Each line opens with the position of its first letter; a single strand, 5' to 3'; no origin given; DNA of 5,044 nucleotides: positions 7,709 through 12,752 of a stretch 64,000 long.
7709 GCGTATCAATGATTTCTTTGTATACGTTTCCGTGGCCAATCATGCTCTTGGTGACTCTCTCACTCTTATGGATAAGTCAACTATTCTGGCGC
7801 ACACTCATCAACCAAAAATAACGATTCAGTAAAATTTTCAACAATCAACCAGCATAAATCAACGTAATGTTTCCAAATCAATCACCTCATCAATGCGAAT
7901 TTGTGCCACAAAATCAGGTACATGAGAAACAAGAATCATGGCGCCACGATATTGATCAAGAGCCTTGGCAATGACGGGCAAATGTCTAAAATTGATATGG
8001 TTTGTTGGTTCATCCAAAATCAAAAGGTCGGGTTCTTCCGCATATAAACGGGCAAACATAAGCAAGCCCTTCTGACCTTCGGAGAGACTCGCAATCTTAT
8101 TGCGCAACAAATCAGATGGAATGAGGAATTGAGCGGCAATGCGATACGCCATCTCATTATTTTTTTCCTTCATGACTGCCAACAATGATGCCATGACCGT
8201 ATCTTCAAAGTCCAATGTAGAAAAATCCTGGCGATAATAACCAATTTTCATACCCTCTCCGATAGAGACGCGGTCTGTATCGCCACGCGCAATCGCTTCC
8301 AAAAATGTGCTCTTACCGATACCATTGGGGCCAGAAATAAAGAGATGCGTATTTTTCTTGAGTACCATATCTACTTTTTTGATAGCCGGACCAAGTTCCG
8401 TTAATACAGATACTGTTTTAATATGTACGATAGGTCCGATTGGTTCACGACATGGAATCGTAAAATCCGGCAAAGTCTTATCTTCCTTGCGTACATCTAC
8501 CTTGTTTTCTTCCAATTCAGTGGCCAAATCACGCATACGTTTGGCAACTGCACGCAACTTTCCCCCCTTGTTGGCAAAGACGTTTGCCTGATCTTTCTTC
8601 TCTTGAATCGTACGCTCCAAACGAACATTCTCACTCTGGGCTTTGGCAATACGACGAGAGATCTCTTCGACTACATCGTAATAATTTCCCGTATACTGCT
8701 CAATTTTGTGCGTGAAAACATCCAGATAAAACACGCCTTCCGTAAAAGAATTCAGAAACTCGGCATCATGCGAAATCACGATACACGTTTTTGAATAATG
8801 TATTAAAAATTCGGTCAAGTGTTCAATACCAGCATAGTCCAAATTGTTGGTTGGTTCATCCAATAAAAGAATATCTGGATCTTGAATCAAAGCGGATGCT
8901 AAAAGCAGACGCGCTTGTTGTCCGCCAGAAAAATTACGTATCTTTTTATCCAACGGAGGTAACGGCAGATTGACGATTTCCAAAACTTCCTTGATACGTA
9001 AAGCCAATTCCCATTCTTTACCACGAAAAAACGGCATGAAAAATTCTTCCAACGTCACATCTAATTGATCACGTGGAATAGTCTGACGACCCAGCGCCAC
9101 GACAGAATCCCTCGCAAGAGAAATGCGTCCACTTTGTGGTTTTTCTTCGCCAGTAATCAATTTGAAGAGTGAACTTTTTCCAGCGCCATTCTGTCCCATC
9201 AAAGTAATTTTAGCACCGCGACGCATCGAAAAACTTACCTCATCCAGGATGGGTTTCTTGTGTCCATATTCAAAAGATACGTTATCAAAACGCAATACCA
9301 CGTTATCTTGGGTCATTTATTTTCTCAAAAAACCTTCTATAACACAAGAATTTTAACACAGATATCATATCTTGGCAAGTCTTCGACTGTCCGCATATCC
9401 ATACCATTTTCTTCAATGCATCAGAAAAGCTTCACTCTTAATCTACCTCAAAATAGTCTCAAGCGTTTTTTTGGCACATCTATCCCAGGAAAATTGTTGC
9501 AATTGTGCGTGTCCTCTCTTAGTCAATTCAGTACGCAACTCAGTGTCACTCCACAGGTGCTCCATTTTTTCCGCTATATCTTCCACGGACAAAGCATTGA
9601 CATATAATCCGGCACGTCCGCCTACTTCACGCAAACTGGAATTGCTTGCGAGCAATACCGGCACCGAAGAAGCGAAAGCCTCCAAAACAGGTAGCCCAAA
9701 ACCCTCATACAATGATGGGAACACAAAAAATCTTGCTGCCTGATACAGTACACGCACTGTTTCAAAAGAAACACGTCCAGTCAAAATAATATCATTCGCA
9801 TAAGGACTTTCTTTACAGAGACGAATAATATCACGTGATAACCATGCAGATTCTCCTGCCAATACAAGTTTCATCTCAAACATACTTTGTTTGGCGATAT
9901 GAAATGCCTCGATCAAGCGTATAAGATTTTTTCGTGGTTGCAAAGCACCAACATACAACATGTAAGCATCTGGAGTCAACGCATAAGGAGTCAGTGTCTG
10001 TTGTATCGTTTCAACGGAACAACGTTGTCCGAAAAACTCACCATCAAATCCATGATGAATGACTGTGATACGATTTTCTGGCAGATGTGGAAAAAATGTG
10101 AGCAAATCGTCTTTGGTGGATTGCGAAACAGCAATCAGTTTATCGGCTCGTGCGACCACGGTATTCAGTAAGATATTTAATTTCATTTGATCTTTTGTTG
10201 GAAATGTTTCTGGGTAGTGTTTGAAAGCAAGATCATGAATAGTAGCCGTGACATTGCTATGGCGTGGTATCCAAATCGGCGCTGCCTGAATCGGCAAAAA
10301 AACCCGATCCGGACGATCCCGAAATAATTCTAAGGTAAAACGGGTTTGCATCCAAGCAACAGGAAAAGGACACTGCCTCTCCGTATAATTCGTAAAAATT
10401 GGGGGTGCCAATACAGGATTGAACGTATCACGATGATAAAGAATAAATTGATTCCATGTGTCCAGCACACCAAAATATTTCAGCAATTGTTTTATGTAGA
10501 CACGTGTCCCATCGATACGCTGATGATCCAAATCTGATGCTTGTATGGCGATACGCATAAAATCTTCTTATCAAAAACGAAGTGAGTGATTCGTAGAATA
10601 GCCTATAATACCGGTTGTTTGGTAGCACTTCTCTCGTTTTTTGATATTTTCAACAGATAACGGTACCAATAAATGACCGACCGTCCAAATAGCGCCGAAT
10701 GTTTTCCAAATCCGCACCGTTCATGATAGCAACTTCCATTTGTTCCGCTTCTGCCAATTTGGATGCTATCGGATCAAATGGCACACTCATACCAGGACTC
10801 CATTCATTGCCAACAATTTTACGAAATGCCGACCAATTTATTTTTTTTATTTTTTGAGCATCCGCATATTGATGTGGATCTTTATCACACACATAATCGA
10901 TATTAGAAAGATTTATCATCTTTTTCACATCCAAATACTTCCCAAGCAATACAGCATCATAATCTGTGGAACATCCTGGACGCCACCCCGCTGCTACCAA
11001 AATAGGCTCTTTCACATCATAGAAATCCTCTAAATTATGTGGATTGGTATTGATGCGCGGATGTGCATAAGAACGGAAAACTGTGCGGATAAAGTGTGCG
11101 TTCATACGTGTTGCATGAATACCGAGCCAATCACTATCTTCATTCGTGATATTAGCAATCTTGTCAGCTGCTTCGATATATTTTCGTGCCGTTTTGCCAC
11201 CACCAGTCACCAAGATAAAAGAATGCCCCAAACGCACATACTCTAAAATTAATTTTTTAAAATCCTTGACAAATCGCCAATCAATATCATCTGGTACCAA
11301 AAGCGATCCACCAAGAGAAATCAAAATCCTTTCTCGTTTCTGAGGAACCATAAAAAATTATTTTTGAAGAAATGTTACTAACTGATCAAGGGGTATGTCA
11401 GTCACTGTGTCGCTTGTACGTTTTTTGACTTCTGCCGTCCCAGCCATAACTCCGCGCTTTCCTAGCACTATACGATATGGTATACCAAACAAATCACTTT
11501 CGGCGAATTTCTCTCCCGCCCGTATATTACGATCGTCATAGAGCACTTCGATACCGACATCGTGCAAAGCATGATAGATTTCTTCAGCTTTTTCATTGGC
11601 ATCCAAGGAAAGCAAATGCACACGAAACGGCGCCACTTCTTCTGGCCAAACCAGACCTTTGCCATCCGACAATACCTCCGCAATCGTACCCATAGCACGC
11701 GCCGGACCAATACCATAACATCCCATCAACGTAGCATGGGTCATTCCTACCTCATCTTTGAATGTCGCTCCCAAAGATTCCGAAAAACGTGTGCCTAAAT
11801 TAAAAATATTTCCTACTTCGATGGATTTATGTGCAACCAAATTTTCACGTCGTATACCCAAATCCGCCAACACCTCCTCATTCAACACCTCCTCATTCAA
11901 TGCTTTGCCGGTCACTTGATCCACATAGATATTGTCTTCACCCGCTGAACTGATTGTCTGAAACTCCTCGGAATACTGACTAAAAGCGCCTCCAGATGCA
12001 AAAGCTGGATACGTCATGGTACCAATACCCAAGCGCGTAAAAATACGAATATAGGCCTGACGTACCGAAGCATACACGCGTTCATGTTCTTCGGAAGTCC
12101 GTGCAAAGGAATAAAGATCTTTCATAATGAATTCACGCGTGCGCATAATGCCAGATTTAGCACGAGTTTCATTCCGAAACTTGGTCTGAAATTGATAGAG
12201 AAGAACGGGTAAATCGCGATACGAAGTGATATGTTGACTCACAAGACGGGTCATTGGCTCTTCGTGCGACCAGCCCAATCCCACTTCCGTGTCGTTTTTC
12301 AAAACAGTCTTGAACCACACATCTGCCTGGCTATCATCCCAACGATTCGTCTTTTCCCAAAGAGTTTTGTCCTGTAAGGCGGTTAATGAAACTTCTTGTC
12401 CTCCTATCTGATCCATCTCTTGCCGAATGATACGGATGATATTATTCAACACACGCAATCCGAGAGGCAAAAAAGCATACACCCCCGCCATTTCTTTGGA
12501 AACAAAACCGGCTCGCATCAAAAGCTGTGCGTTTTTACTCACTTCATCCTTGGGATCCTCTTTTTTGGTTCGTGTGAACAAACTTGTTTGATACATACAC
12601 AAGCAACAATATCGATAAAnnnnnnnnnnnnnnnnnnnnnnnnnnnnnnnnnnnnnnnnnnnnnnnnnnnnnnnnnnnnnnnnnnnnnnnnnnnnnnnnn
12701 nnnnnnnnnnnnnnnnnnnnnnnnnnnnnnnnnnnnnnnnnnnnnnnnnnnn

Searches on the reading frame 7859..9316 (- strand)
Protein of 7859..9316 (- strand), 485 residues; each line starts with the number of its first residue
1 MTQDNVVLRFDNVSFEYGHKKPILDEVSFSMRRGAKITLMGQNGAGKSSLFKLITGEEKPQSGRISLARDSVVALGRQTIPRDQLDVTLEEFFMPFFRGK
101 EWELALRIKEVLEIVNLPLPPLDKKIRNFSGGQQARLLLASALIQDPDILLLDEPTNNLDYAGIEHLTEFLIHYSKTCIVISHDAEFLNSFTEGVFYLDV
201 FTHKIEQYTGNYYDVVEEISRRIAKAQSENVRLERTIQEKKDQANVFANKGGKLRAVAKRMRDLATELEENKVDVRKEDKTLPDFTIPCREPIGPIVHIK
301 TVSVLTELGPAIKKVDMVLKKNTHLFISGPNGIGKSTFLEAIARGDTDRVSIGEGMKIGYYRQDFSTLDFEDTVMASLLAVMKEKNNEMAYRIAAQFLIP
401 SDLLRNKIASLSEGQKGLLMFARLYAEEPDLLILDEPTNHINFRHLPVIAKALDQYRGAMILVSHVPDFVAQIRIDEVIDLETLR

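Call 7: search_protein_families(library=pfam, proteins=[window:7859-9316:-], max_evalue=0.01)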
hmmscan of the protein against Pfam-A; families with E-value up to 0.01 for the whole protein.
window:7859-9316:- (485 aa): 27 families (the best 25 are shown)
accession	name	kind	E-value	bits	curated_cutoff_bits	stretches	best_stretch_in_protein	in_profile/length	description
PF00005.33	ABC_tran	-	1.4e-46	158.9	25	2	24-157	1-137/137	ABC transporter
PF13304.12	AAA_21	-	2.9e-19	70.7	27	3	126-189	235-304/304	AAA domain, putative AbiEii toxin, Type IV TA system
PF02463.25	SMC_N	-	2.5e-10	40.6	40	0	128-191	136-205/220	RecF/RecN/SMC N terminal domain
PF03193.22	RsgA_GTPase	-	8.9e-09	35.8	30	2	35-68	107-140/174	RsgA GTPase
PF13476.12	AAA_23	-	6.7e-08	33.8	27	1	326-377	23-74/201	AAA domain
PF13555.12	AAA_29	-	1.4e-07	31.6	27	1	318-343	18-43/61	P-loop containing region of AAA domain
PF13175.12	AAA_15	-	5.6e-07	29.9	32.1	1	312-397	14-83/374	AAA ATPase domain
PF13401.12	AAA_22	-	4.8e-05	24.1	27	0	322-436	5-92/130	AAA domain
PF20720.3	nSTAND3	-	5.6e-05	23.3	27.2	1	311-344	6-39/155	Novel STAND NTPase 3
PF13191.12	AAA_16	-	0.0002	22.4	32.6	0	323-349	25-51/167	AAA ATPase domain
PF12848.13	ABC_tran_Xtn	-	0.00043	20.8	25.9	1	202-266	5-69/85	ABC transporter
PF01926.29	MMR_HSR1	-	0.00057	20.4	21.9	0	36-62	1-26/113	50S ribosome-binding GTPase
PF13479.12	AAA_24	-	0.0012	19.2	27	0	322-342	2-22/195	AAA domain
PF00006.31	ATP-synt_ab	-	0.0013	18.9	29.5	0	325-396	17-90/213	ATP synthase alpha/beta family, nucleotide-binding domain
PF00004.35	AAA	-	0.0019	19.1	21.2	0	326-344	2-20/131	ATPase family associated with various cellular activities (AAA)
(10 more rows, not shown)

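Call 8: search_protein_families(library=ncbifam, proteins=[window:7859-9316:-], max_evalue=0.01)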
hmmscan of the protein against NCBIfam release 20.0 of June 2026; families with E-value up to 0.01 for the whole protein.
window:7859-9316:- (485 aa): 204 families (the best 25 are shown)
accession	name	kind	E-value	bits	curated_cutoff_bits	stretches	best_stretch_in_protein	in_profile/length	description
NF000355.4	ribo_prot_ABC_F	equivalog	3.9e-93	313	380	1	8-475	3-494/499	ribosomal protection-like ABC-F family protein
NF011646.0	PRK15064.1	equivalog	5.8e-68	229.6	762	2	108-481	135-508/530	ABC-F family ATPase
NF008775.0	PRK11819.1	equivalog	3.4e-66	224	599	2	102-473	139-508/556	energy-dependent translational throttle protein EttA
NF000169.2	ABCF_Sal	exception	1.1e-65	222.3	725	2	120-474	122-495/542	Sal family ABC-F type ribosomal protection protein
TIGR03719.1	ABC_ABC_ChvD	subfamily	1.2e-65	222.2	806.75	2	101-472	136-505/552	energy-dependent translational throttle protein EttA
NF050005.1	ABC_ATPase_Uup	equivalog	1.5e-64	218.4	900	2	100-472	131-502/636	ATP-binding cassette ATPase Uup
NF008358.0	PRK11147.1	equivalog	1.4e-59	201.9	936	2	100-471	131-501/635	ABC transporter ATP-binding protein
NF000171.1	ABCF_producer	exception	8.9e-57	192.7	800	2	107-466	142-520/541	TlrC/CarA/OleB/SrmB family ABC-F type ribosomal protection protein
NF000170.2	ABCF_Vga_all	exception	5.5e-54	183.5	725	1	20-474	15-447/521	Vga family ABC-F type ribosomal protection protein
NF000168.2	ABCF_Msr_all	exception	3.9e-53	180.7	680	2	5-252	3-229/487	Msr family ABC-F type ribosomal protection protein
NF007921.0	PRK10636.1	equivalog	8.2e-52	176.3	917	2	102-467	123-487/638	ABC transporter ATP-binding protein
NF043038.1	ABCF_CplR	exception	2e-49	168.7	780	3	296-480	286-468/544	ABC-F type ribosomal protection protein CplR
NF000166.1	ABCF_CarA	exception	5.9e-45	153.5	1050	3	315-465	379-530/556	ABC-F type ribosomal protection protein Car(A)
NF000167.2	ABCF_Lsa_all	exception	1.1e-44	153.3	750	3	112-249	101-235/492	Lsa family ABC-F type ribosomal protection protein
NF040873.1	AztA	equivalog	3.3e-44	150.7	220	2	20-190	4-184/191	zinc ABC transporter ATP-binding protein AztA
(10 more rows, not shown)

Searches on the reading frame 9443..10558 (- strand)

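Call 40: search_protein_families(library=pfam, proteins=[window:9443-10558:-], max_evalue=0.00001)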
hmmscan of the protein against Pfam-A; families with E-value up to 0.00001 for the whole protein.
window:9443-10558:- (371 aa): 4 families
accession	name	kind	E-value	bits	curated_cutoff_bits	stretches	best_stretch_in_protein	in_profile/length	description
PF00534.26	Glycos_transf_1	-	1.9e-26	93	26.4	1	197-349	15-169/172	Glycosyl transferases group 1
PF13692.12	Glyco_trans_1_4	-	1.3e-24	87.5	27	1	199-338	3-142/142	Glycosyl transferases group 1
PF13439.12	Glyco_transf_4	-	2.8e-11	44.2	28.5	1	60-172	51-167/170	Glycosyltransferase Family 4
PF20706.3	GT4-conflict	-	7.9e-09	35.4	26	1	265-364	272-384/385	Family 4 Glycosyltransferase in conflict systems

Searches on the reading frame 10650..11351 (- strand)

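Call 40: search_protein_families(library=pfam, proteins=[window:10650-11351:-], max_evalue=0.00001)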
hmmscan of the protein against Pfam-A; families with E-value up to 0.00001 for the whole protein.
window:10650-11351:- (233 aa): 1 family
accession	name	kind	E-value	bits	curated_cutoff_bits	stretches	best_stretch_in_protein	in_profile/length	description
PF00696.33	AA_kinase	-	1.5e-26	94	24.9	1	8-211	2-234/234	Amino acid kinase family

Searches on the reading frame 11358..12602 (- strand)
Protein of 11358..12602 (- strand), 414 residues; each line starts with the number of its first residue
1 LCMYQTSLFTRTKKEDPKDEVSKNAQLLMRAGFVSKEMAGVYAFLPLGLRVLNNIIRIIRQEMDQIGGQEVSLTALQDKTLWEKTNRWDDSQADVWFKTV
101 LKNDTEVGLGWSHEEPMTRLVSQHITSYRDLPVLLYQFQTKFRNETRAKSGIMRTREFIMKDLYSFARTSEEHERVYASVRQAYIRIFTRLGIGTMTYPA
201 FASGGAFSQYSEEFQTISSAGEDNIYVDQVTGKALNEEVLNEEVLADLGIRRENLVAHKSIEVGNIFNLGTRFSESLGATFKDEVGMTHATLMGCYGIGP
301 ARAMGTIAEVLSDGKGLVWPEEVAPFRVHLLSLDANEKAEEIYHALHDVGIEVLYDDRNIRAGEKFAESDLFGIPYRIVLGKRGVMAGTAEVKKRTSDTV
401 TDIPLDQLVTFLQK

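Call 40: search_protein_families(library=pfam, proteins=[window:11358-12602:-], max_evalue=0.00001)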
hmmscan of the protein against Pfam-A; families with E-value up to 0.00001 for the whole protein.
window:11358-12602:- (414 aa): 2 families
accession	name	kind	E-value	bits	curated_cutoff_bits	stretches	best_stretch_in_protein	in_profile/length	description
PF00587.30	tRNA-synt_2b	-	7.8e-27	94.9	29.3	1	99-309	3-177/179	tRNA synthetase class II core domain (G, H, P, S and T)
PF03129.25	HGTP_anticodon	-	2.7e-18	66.3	21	1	334-414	13-93/94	Anticodon binding domain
